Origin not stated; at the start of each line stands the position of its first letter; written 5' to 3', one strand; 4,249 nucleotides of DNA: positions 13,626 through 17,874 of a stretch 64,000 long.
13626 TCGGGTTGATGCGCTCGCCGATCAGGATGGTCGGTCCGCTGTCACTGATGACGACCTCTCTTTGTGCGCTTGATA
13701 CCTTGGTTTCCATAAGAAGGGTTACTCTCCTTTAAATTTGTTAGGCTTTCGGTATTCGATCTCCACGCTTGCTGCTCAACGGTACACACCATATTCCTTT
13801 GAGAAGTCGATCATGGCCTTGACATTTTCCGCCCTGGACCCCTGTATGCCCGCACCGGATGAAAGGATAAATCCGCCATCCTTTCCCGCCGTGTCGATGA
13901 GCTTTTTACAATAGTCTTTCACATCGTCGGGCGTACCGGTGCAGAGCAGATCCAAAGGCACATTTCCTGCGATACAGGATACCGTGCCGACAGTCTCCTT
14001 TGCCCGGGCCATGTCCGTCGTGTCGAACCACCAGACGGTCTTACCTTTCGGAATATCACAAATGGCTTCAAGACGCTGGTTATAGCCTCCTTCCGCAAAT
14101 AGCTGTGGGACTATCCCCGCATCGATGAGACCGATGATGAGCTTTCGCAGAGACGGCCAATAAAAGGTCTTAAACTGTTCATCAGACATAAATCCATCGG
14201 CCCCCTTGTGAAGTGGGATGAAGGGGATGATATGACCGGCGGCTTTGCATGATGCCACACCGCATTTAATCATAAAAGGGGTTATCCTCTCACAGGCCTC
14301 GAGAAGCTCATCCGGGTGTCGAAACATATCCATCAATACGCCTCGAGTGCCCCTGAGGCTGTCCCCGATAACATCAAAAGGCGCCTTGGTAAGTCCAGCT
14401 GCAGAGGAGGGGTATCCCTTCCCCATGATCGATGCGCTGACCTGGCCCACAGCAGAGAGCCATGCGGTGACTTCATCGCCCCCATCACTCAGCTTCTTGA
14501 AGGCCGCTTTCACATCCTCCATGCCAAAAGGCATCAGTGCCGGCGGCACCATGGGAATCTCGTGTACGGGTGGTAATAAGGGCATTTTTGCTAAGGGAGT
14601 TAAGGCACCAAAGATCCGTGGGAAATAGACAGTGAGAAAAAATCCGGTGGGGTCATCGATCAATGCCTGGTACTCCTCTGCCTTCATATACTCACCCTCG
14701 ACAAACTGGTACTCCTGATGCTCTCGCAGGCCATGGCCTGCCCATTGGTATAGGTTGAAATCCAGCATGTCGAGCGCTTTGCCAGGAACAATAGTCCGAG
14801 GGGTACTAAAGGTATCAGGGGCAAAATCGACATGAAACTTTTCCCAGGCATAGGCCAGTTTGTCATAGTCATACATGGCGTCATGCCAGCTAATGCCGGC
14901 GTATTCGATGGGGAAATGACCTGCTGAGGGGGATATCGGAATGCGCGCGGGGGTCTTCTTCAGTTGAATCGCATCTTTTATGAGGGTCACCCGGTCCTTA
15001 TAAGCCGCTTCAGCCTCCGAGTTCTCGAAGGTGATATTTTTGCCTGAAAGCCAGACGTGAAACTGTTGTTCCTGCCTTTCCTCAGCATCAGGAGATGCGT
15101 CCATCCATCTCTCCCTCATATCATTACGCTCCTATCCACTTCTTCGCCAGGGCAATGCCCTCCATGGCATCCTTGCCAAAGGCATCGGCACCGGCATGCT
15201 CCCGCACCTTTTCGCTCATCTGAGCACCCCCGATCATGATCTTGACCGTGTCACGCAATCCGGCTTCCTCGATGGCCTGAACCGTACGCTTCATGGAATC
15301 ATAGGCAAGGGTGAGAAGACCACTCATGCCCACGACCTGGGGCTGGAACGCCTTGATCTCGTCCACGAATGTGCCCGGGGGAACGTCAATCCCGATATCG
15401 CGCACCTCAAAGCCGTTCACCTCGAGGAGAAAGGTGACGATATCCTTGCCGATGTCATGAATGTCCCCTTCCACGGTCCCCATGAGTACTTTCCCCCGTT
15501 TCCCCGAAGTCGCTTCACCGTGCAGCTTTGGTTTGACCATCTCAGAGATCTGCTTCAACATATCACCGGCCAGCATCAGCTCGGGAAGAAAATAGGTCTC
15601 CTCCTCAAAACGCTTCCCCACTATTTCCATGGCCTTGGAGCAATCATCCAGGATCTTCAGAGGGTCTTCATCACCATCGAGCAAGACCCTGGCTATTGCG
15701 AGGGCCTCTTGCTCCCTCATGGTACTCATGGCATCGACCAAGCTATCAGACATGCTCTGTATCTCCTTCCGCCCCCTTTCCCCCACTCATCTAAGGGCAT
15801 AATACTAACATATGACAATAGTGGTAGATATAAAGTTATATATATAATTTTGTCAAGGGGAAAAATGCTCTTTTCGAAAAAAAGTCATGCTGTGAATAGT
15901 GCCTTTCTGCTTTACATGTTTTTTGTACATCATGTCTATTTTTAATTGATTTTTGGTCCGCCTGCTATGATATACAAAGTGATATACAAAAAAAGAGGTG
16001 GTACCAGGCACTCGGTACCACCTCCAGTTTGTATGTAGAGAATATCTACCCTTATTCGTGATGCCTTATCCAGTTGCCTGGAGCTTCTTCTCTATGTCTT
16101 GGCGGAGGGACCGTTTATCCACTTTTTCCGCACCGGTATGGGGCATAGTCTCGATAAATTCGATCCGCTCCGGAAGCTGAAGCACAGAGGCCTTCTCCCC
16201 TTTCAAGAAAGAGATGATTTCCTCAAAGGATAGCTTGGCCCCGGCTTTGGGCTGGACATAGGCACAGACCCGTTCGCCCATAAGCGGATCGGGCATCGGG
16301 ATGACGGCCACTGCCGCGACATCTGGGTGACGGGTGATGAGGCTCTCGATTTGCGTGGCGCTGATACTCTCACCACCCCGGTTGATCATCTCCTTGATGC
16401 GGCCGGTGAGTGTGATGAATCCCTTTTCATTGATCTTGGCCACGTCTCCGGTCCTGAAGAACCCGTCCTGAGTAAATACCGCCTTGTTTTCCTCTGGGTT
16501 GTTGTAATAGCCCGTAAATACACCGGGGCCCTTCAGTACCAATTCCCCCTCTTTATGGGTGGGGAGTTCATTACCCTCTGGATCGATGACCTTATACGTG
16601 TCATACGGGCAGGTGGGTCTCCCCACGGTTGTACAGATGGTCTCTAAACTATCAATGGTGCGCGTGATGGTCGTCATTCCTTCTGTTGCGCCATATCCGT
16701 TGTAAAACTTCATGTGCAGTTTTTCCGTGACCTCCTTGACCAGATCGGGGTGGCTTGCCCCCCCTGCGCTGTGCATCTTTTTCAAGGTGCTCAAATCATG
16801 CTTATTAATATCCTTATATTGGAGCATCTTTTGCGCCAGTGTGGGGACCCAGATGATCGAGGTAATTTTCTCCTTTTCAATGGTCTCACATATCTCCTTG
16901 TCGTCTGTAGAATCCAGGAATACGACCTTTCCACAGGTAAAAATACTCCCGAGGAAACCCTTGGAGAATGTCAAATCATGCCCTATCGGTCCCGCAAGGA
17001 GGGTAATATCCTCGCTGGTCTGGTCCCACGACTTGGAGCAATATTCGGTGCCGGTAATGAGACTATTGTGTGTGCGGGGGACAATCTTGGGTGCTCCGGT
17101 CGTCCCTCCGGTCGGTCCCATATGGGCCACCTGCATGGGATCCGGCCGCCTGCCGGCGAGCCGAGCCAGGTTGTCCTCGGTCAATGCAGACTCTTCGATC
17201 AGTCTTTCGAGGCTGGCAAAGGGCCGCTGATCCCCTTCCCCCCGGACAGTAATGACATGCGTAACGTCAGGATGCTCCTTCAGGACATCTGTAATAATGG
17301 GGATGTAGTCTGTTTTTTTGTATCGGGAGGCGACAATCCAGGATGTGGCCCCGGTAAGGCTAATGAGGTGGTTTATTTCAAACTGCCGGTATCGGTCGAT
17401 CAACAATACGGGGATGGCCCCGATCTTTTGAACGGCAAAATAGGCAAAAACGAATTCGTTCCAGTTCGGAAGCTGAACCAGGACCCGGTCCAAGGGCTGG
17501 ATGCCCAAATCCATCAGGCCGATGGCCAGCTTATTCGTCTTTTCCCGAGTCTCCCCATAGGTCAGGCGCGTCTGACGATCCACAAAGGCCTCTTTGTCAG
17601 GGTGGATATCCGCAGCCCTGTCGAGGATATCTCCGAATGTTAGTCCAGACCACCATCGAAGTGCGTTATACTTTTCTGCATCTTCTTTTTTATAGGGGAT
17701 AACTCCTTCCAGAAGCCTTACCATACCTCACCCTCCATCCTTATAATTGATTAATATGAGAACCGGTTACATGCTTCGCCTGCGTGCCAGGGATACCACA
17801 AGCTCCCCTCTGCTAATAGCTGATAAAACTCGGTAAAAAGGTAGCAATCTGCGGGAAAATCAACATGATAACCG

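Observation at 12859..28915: ~16 kb corrinoid-methyltransferase catabolic island: an MtvABC-like O-demethylase operon, a RamA activase and a second UroD/corrinoid pair flanking an aryl-CoA ligase / TRAP / thiolase module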

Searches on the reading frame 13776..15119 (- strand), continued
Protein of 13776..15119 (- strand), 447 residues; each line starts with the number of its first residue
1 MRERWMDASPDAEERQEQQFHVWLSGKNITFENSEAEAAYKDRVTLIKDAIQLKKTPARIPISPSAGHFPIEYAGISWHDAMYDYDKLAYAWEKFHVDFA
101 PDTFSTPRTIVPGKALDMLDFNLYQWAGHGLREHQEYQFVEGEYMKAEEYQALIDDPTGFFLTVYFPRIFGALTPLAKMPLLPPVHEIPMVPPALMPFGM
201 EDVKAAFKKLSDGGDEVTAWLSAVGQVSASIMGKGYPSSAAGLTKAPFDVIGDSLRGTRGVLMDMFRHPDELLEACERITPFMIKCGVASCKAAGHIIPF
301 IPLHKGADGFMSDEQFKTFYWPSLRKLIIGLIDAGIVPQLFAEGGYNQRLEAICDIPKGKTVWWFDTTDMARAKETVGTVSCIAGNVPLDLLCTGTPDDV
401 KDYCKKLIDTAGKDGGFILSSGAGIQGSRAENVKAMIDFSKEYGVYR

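Call 77: find_encoding_contigs(protein=P0074, flank=10000, max_places=1)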
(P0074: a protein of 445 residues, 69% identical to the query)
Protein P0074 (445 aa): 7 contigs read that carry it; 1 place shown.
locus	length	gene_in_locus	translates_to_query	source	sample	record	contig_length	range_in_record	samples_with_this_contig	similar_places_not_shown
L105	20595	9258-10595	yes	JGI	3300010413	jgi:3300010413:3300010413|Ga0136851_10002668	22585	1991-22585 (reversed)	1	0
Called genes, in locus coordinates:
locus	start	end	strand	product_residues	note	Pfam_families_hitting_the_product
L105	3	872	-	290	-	?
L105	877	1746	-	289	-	PF02653:BPD_transp_2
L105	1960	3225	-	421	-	PF13458:Peripla_BP_6, PF01094:ANF_receptor, PF13433:Peripla_BP_5 (weak)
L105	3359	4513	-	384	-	PF13458:Peripla_BP_6, PF13433:Peripla_BP_5, PF01094:ANF_receptor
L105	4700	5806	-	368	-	PF08240:ADH_N, PF16912:Glu_dehyd_C (weak), PF00107:ADH_zinc_N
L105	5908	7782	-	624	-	PF02730:AFOR_N, PF01314:AFOR_C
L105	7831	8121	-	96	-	PF09138:Urm1 (weak), PF02597:ThiS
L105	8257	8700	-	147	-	PF22381:Staph_reg_Sar_Rot, PF12802:MarR_2, PF01047:MarR, PF13463:HTH_27 (faint)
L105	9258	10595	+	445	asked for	PF01208:URO-D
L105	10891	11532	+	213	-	PF02607:B12-binding_2, PF02310:B12-binding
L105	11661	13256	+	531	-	PF00501:AMP-binding, PF13193:AMP-binding_C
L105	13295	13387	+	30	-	-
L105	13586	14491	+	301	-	PF00005:ABC_tran, PF12399:BCA_ABC_TP_C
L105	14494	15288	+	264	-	PF00005:ABC_tran, PF13304:AAA_21 (faint)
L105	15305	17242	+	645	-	PF00501:AMP-binding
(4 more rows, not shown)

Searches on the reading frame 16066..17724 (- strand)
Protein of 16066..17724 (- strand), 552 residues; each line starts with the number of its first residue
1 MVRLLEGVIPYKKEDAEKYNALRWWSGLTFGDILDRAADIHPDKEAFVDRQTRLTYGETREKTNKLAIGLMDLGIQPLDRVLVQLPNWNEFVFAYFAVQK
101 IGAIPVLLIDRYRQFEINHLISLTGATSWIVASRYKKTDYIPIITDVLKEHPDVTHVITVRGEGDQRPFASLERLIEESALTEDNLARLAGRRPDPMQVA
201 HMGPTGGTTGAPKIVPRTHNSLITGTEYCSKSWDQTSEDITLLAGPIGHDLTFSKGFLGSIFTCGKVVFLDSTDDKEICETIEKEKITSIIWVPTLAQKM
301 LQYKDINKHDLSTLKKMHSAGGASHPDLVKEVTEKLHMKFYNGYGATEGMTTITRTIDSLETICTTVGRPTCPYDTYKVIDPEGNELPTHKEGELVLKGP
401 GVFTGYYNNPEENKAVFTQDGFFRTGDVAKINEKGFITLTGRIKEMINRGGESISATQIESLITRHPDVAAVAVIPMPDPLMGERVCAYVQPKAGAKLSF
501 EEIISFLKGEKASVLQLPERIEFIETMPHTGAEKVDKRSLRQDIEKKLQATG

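Call 3: search_protein_families(library=pfam, proteins=[window:16066-17724:-])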
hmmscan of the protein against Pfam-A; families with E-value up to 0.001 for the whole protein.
window:16066-17724:- (552 aa): 2 families
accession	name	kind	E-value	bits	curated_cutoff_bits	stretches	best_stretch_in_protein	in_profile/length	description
PF00501.34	AMP-binding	-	5e-75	253.1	29.9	1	35-407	2-384/384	AMP-binding enzyme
PF13193.12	AMP-binding_C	-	1.3e-14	55.3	24.5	1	458-534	1-76/76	AMP-binding enzyme C-terminal domain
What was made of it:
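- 16066..17724 (-): AMP-forming acyl/aryl-CoA ligase, 552 aa, related to aryl-acid adenylating enzymes. AMP-binding plus AMP-binding_C (call 3).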

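Call 5: search_protein_families(library=ncbifam, proteins=[window:16066-17724:-], max_evalue=0.01)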
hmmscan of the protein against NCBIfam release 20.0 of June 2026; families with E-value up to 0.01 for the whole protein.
window:16066-17724:- (552 aa): 107 families (the best 25 are shown)
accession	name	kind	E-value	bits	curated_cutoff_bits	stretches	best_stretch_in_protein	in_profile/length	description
TIGR02275.1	DHB_AMP_lig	equivalog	2.4e-110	369.3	723.55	1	10-541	5-526/526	(2,3-dihydroxybenzoyl)adenylate synthase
NF004837.0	PRK06187.1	subfamily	3.6e-107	358.8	476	1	28-547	8-525/531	long-chain-fatty-acid--CoA ligase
NF004758.0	PRK06087.1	equivalog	1e-101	341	736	1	13-550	9-541/548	medium-chain fatty-acid--CoA ligase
NF008192.1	PRK10946.1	equivalog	9.9e-99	331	783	1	11-547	7-532/534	(2,3-dihydroxybenzoyl)adenylate synthase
NF009233.0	PRK12583.1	subfamily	2.3e-90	303.6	832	1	27-549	17-555/558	fatty acid CoA ligase family protein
NF006182.0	PRK08316.1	subfamily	2.6e-82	277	663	1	29-547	12-520/523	fatty acyl-CoA synthetase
TIGR03208.1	cyc_hxne_CoA_lg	equivalog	1.1e-81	275.2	792.3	1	21-541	15-537/538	cyclohexanecarboxylate-CoA ligase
NF005801.1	PRK07656.1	equivalog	2.3e-79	267.3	657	1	30-541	3-500/500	FadD3 family acyl-CoA ligase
NF006181.0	PRK08314.1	subfamily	7.6e-76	255.5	705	1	32-547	28-557/563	long-chain-fatty-acid--CoA ligase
NF005714.0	PRK07529.1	subfamily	8.1e-74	249.1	632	1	35-543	37-575/640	acyl-CoA synthetase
NF004114.0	PRK05605.1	equivalog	4.2e-65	220.2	766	1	29-548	35-573/575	long-chain-fatty-acid--CoA ligase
NF005676.0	PRK07470.1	equivalog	7.8e-65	219.5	774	1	30-547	22-532/544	acyl-CoA synthetase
NF005702.0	PRK07514.1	subfamily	2.5e-64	217.5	558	1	48-546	24-502/506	malonyl-CoA synthase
NF052269.1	Staph_lig_FadD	equivalog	1.1e-63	215.3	650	1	32-548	4-497/499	long-chain-fatty-acid--CoA ligase FadD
NF005307.0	PRK06839.1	equivalog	2.6e-63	214.4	748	1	35-542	9-491/496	o-succinylbenzoate--CoA ligase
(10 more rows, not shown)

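Call 21: search_solved_structures(query=window:16066-17724:-, max_evalue=1e-20)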
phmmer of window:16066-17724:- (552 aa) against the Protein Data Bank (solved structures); distinct sequences matched with E-value up to 1e-20: 133 (the best 60 are shown).
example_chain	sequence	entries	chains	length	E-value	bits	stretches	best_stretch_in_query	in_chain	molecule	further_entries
5wm2_A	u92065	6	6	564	1.3e-93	317.6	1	4-548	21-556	Salicylate-AMP ligase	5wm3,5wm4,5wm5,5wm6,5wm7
1md9_A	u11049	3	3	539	2.9e-93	316.5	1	4-550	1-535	2,3-dihydroxybenzoate-AMP ligase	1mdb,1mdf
6e8o_A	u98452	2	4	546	2e-89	303.8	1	4-551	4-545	2,3-dihydroxybenzoate-AMP ligase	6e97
5kei_A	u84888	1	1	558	3.2e-83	283.3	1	4-541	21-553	2,3-dihydroxybenzoate-AMP ligase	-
7tyb_A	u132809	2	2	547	1e-82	281.6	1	19-550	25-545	Pyochelin biosynthesis protein PchD | Pyochelin biosynthesis salicyl-AMP ligase PchD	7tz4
6iyk_A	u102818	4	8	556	6.5e-79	269.1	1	12-551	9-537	2,3-dihydroxybenzoate-AMP ligase component of enterobactin synthase multienzyme complex | Enterobactin synthase component E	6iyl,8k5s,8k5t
3rg2_A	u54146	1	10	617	1.2e-78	268.2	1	12-547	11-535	Enterobactin synthase component E (entE), 2,3-dihydro-2,3-dihydroxybenzoate synthetase, is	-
4iz6_A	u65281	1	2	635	1.3e-78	268.1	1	12-547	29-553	Enterobactin synthase component E, Isochorismatase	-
9bhy_A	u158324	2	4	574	1.2e-69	238.5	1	7-540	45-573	2,3-dihydroxybenzoate-AMP ligase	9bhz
9my7_B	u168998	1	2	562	2.1e-69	237.7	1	9-543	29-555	(2,3-dihydroxybenzoyl)adenylate synthase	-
9my5_B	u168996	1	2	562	1.4e-68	234.9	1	9-543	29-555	(2,3-dihydroxybenzoyl)adenylate synthase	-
3o82_A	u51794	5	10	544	3.3e-68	233.8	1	9-543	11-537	Peptide arylation enzyme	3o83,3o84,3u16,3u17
9my6_B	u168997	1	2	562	3.8e-68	233.6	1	9-543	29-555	(2,3-dihydroxybenzoyl)adenylate synthase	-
8weu_A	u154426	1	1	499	1.1e-54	189.1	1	204-542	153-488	Fatty-acyl-CoA synthase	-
8wev_A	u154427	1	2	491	1.2e-54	189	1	204-542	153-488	Feruloyl-CoA Synthetase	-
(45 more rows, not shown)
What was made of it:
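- Closest solved structures are aryl-acid adenylating enzymes, E 1e-93 (call 21).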

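Call 45: search_solved_structures(query=window:16066-17724:-, max_evalue=1e-90, show_alignments=2)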
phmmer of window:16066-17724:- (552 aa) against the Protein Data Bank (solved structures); distinct sequences matched with E-value up to 1e-90: 2.
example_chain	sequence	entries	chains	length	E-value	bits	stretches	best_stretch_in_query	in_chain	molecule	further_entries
5wm2_A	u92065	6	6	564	1.3e-93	317.6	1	4-548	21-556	Salicylate-AMP ligase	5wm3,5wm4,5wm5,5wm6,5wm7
1md9_A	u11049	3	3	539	2.9e-93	316.5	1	4-550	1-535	2,3-dihydroxybenzoate-AMP ligase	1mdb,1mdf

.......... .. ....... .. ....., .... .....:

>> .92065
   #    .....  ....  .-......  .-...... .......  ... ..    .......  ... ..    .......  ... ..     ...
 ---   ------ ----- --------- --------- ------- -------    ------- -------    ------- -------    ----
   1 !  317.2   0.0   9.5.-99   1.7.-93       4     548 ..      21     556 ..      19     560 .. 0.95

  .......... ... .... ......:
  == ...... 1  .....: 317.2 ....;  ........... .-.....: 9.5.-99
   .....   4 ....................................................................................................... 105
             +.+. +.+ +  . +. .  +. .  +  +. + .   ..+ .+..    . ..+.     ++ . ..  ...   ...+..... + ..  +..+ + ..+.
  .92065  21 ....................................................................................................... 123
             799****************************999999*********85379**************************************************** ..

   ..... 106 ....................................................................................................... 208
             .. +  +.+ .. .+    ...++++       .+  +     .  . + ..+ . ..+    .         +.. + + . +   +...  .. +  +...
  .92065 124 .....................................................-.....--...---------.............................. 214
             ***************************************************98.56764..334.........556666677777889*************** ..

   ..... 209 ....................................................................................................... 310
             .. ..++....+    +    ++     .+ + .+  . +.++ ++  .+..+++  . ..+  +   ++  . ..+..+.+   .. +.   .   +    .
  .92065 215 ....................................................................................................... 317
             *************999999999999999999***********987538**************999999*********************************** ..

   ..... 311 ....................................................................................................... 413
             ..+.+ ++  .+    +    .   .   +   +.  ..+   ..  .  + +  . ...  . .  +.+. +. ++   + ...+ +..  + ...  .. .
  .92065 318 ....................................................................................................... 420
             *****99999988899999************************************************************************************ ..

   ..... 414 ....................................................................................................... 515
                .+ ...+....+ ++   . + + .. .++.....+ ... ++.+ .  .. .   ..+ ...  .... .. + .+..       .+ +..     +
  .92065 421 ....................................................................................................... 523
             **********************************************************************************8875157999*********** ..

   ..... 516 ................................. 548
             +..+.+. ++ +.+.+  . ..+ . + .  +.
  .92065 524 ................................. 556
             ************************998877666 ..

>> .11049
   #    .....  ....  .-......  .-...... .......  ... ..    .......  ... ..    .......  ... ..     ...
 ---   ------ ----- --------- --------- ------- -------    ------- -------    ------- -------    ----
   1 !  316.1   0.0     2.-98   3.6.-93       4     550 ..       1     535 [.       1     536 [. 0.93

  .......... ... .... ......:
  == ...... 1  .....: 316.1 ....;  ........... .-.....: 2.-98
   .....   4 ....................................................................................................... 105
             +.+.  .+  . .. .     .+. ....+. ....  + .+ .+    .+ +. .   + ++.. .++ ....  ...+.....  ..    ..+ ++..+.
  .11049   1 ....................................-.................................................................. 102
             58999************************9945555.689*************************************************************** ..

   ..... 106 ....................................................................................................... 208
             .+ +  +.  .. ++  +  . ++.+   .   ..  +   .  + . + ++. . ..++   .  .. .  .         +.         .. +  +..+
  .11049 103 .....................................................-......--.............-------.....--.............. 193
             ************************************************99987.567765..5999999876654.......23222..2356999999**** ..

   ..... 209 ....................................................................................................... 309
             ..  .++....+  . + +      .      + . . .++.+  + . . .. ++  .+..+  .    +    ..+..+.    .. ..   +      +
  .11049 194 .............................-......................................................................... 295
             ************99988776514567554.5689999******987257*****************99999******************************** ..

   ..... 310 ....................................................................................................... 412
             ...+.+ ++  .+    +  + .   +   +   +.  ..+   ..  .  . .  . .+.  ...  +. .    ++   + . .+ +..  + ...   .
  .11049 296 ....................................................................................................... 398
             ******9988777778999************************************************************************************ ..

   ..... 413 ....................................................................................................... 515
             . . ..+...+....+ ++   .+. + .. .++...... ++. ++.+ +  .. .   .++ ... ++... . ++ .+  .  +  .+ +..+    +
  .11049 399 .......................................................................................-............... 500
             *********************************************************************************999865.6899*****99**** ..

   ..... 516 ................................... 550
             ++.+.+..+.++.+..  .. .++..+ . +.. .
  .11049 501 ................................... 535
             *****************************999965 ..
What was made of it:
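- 16066..17724 (-): Closest solved structures are salicylate-AMP and 2,3-DHB-AMP ligases, E 1e-93 (calls 21, 45).
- The ligase lacks the hydroxybenzoate-binding Asn (call 45).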
